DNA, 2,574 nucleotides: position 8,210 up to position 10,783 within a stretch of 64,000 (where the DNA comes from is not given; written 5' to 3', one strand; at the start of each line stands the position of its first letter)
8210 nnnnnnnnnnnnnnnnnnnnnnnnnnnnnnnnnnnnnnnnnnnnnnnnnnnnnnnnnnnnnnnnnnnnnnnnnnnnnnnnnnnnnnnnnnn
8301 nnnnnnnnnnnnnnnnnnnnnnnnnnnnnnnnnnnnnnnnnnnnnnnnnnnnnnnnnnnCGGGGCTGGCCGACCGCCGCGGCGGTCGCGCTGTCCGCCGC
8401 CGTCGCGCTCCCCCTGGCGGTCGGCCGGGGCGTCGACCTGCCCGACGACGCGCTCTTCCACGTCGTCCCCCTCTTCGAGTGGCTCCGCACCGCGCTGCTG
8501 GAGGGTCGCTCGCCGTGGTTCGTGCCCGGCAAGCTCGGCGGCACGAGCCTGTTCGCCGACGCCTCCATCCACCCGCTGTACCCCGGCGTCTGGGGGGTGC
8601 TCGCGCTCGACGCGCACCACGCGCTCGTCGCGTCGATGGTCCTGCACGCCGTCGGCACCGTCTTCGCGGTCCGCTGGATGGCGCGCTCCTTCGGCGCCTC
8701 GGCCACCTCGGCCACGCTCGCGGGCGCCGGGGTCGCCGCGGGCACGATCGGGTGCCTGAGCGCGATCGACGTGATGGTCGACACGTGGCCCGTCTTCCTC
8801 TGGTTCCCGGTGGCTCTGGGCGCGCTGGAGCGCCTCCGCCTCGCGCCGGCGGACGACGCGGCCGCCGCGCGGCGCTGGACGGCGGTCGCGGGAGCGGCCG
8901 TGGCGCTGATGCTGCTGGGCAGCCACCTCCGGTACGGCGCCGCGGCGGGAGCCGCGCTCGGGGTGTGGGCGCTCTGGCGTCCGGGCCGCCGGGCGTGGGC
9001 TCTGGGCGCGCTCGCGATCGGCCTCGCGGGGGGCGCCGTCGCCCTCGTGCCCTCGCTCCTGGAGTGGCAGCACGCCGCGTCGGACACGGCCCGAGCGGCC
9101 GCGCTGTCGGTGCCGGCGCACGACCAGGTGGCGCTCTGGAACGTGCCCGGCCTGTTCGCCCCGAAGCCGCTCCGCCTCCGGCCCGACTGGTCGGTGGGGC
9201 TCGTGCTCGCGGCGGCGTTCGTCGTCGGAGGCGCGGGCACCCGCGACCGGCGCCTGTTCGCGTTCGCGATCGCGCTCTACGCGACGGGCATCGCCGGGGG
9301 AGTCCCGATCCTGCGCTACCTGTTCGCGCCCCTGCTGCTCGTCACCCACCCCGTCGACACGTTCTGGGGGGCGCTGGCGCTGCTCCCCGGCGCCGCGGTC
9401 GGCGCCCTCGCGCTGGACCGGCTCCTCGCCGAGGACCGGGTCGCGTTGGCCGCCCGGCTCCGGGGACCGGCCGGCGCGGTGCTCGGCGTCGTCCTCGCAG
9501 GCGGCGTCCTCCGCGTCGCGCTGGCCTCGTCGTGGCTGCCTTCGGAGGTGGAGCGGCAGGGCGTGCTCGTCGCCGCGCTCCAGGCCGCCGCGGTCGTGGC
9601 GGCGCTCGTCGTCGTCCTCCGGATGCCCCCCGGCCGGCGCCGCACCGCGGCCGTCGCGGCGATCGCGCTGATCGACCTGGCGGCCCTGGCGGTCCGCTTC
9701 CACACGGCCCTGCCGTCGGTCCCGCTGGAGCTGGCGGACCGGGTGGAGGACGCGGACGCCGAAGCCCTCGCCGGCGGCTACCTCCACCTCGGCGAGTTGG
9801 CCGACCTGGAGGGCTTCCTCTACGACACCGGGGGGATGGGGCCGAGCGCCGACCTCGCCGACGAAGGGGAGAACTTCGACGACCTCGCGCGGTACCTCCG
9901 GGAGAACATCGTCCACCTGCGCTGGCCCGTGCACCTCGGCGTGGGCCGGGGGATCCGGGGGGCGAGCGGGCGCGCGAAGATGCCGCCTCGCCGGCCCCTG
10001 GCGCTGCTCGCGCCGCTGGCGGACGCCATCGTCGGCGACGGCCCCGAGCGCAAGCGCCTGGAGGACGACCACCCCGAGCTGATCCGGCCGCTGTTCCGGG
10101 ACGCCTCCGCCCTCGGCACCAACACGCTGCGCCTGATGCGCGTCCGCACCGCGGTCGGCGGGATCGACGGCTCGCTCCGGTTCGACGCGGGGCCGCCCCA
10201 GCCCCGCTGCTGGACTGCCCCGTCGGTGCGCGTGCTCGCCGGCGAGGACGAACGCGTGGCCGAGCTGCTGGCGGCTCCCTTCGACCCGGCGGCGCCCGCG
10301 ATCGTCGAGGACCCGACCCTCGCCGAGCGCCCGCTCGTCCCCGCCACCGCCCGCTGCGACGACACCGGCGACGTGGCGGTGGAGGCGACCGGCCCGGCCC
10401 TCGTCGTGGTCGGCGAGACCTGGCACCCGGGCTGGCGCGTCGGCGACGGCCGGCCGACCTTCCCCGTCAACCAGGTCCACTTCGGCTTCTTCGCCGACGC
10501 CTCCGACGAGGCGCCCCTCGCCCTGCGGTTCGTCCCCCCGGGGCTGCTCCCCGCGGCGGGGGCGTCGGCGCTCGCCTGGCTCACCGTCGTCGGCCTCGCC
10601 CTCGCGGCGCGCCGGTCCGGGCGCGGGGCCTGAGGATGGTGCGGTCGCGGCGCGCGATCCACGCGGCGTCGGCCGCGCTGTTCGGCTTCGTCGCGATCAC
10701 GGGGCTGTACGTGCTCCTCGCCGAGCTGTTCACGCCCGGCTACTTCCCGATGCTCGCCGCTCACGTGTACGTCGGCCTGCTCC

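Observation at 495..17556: A 17-kb co-directional envelope operon combining a CPBP protease, heme membrane proteins, three GT-C/YfhO-like modules, a multiheme cytochrome c, FG-GAP/ASPIC lipoproteins and a metalloprotease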

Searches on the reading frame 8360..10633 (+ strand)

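Call 122: search_protein_families(library=pfam, proteins=[window:8360-10633:+], max_evalue=5)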
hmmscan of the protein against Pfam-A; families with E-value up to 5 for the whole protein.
window:8360-10633:+ (757 aa): 1 family
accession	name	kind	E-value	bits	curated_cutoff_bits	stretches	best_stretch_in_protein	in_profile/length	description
PF14990.11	DUF4516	-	4.5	7.5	27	0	171-188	8-25/46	Domain of unknown function (DUF4516)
